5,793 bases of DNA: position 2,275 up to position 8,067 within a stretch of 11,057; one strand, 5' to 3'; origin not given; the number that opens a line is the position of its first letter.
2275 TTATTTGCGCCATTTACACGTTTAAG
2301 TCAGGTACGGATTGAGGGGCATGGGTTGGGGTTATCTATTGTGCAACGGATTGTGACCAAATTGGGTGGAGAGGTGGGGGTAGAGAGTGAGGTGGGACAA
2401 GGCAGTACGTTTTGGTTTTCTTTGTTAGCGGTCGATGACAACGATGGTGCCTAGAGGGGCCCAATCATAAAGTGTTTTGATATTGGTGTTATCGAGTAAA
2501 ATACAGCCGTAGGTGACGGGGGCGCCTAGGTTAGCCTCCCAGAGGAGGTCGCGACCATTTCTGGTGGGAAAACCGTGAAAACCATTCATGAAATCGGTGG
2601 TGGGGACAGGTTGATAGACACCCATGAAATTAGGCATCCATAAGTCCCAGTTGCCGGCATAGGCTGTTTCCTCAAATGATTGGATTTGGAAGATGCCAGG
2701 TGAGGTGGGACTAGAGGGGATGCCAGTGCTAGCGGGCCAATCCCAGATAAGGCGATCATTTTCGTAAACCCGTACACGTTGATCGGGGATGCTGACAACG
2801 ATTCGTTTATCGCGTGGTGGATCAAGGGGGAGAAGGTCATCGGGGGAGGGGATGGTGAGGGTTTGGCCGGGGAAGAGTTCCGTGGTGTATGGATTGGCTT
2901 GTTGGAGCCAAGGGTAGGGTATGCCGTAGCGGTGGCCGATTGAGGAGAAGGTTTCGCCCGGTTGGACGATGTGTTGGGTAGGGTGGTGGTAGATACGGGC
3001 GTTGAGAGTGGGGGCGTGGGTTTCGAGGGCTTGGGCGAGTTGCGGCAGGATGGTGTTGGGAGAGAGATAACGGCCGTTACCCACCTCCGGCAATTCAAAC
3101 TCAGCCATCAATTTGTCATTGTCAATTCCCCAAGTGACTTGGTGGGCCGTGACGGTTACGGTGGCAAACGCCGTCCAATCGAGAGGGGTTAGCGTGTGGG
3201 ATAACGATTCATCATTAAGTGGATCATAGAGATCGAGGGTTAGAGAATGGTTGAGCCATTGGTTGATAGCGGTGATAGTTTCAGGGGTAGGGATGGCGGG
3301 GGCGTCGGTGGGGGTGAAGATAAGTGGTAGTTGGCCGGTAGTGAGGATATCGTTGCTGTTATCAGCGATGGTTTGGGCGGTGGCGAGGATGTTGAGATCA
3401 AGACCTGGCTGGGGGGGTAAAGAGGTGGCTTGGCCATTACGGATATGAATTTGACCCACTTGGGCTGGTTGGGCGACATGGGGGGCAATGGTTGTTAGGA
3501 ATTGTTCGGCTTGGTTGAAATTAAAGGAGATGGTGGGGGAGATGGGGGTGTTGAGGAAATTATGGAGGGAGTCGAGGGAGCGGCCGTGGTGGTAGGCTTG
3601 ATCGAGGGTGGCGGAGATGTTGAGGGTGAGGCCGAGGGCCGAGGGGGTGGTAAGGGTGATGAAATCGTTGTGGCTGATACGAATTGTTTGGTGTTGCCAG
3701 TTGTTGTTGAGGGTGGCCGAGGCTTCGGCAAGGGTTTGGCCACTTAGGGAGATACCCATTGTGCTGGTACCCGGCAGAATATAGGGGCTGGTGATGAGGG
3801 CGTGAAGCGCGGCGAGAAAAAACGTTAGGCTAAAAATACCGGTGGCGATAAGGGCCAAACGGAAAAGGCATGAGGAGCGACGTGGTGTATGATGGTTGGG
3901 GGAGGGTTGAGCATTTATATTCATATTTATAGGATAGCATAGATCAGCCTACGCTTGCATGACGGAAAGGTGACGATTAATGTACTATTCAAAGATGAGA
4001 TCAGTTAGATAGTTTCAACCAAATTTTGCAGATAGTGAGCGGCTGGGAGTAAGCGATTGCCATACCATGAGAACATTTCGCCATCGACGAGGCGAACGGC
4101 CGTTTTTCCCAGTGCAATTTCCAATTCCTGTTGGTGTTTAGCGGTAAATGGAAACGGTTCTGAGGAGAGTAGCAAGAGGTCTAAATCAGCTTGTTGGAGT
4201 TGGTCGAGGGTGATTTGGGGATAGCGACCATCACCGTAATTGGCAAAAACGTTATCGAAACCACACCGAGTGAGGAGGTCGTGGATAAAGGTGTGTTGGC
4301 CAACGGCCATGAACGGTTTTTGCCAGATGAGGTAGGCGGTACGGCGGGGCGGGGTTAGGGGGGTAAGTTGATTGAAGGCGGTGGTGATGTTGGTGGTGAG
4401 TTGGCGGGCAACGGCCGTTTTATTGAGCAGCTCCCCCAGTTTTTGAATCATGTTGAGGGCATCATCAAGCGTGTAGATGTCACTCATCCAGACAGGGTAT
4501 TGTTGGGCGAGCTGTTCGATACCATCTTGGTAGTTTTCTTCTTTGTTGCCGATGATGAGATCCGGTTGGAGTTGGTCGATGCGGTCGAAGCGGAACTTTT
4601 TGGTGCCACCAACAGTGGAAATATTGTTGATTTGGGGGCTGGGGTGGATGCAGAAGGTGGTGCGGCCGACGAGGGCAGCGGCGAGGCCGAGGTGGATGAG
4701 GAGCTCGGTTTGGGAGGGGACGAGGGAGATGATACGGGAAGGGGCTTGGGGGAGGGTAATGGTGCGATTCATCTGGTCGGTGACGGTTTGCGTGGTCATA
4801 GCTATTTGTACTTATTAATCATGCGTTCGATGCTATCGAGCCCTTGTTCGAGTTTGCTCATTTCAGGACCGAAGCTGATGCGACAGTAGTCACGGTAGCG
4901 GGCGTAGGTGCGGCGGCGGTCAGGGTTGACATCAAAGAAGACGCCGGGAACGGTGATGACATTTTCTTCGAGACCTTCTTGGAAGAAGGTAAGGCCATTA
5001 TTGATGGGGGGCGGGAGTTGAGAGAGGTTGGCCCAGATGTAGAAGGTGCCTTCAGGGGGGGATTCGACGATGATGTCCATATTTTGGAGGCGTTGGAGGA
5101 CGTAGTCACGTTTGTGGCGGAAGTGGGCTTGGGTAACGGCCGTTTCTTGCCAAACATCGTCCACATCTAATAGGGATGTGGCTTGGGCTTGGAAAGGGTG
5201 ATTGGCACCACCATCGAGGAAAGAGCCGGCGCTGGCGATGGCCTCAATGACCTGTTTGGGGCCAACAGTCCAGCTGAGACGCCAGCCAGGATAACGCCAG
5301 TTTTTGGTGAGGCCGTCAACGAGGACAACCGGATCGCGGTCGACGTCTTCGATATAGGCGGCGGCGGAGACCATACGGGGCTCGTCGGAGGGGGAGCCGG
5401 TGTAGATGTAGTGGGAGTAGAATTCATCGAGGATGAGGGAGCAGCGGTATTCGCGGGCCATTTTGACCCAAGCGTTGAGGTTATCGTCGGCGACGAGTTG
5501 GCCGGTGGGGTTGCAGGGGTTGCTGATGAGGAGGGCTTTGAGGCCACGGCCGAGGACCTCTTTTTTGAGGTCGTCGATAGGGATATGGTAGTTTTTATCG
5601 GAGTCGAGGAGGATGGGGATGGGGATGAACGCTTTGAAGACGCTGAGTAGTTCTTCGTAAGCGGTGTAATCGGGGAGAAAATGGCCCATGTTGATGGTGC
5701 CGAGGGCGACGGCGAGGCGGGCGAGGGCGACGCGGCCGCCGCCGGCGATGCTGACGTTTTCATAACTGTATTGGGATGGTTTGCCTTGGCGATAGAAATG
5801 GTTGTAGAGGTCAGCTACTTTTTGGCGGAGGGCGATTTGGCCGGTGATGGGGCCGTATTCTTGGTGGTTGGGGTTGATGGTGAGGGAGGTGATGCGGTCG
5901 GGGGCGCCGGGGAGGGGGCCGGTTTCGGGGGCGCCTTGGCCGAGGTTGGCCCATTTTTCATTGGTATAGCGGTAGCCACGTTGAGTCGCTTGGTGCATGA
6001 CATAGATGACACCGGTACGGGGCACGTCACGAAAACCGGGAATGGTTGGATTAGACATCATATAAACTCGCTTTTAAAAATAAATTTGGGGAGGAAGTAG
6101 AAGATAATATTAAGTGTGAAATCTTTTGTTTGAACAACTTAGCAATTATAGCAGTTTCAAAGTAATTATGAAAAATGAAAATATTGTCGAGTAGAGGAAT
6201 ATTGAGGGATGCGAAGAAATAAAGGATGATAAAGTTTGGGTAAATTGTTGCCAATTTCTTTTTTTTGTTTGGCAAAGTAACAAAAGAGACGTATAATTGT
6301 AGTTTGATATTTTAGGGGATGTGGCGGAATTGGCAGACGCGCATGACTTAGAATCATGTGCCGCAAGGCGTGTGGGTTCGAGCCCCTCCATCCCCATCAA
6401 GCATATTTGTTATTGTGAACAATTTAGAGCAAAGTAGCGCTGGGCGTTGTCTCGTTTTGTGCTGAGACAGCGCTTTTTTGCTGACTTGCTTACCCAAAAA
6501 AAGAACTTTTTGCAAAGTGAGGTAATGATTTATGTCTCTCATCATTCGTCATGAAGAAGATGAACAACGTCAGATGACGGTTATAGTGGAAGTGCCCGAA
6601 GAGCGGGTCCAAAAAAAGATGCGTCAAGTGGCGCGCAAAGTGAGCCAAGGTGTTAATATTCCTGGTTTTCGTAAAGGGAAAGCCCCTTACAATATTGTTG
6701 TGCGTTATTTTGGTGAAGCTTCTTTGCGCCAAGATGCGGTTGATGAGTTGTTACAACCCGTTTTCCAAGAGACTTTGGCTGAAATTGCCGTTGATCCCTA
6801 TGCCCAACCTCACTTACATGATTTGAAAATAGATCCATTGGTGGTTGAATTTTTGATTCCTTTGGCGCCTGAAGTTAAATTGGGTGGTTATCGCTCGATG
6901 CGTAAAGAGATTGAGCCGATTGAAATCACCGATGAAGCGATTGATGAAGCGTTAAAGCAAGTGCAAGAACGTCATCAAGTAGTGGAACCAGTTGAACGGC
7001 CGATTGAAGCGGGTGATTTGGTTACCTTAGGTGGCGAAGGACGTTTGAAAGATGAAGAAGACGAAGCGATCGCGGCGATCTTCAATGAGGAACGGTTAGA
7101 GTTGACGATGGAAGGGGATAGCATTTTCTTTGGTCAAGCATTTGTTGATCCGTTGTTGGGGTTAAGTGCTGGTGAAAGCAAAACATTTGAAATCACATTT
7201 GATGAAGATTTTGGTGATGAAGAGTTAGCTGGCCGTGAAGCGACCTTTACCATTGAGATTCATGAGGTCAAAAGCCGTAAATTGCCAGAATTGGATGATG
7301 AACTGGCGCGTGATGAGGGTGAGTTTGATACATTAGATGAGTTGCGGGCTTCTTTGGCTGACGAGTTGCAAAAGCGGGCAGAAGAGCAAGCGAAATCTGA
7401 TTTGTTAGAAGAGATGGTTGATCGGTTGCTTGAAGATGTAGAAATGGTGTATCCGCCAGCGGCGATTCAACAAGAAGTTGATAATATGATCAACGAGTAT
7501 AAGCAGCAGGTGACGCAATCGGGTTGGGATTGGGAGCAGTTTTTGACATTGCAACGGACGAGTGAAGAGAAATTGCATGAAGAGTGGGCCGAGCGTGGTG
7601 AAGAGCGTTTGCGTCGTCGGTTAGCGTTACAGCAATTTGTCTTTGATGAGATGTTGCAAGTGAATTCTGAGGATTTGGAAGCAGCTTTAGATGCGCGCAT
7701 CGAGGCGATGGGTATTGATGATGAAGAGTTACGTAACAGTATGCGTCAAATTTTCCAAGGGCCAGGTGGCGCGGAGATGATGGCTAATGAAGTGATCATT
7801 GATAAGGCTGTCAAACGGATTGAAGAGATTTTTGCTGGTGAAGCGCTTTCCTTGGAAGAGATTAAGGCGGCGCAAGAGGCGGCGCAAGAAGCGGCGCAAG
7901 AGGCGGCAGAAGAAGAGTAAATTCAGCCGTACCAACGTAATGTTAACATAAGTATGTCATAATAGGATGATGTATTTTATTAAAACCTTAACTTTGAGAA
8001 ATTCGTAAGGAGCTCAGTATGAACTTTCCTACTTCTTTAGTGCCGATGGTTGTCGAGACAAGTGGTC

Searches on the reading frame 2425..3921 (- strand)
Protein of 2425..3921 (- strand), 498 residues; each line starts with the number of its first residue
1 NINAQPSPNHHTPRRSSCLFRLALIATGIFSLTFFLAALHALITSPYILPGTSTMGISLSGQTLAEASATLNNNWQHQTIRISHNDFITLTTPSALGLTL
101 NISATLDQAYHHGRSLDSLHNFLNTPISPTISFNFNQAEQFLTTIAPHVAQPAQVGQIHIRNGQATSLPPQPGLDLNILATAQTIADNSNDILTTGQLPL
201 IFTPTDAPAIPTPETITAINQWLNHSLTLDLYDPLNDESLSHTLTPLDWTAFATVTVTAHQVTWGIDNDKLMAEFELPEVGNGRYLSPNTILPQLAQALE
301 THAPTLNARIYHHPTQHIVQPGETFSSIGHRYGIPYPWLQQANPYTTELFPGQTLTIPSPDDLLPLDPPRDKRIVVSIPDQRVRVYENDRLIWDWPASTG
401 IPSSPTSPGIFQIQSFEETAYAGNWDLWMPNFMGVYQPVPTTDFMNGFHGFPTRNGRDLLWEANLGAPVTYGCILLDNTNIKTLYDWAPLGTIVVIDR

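Call 24: search_protein_families(library=pfam, proteins=[window:2425-3921:-], max_evalue=0.1)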
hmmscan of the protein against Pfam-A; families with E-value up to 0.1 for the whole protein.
window:2425-3921:- (498 aa): 3 families
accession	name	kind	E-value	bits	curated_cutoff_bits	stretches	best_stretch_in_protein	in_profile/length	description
PF03734.19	YkuD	-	7.4e-22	78.9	23.4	1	372-496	2-146/146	L,D-transpeptidase catalytic domain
PF12229.13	PG_binding_4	-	7.3e-08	33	22.1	1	92-190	4-109/117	Putative peptidoglycan binding domain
PF01476.26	LysM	-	8.2e-08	32.5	20.9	1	317-358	1-43/43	LysM domain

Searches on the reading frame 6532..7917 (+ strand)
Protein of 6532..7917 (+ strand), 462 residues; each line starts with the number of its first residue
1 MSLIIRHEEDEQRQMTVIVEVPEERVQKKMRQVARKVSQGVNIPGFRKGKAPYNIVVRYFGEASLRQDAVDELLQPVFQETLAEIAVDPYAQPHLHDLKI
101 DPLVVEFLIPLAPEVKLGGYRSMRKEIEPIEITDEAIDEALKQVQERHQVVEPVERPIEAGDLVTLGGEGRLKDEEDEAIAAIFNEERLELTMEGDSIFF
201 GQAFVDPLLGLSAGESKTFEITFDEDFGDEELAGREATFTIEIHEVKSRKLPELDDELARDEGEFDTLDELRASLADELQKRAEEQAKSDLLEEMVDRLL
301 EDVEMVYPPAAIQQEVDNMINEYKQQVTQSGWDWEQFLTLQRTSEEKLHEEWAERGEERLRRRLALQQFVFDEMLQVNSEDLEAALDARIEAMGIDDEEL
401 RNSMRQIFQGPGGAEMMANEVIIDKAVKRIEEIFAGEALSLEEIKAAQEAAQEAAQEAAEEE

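Call 24: search_protein_families(library=pfam, proteins=[window:6532-7917:+], max_evalue=0.1)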
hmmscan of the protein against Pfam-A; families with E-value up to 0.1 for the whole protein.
window:6532-7917:+ (462 aa): 5 families
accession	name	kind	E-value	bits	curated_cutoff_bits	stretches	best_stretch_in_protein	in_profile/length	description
PF05697.18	Trigger_N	-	6.8e-31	107.9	22.2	1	8-143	6-143/144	Bacterial trigger factor protein (TF)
PF05698.19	Trigger_C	-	3e-26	92.9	22.7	1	267-429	1-159/162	Bacterial trigger factor protein (TF) C-terminus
PF00254.34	FKBP_C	-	0.00011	22.8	21.1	1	157-243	4-93/94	FKBP-type peptidyl-prolyl cis-trans isomerase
PF04266.20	ASCH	-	0.0012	19.9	21.2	1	233-284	40-89/103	ASCH domain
PF09077.16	Phage-MuB_C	-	0.064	13.6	25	0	386-418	17-49/78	Mu B transposition protein, C terminal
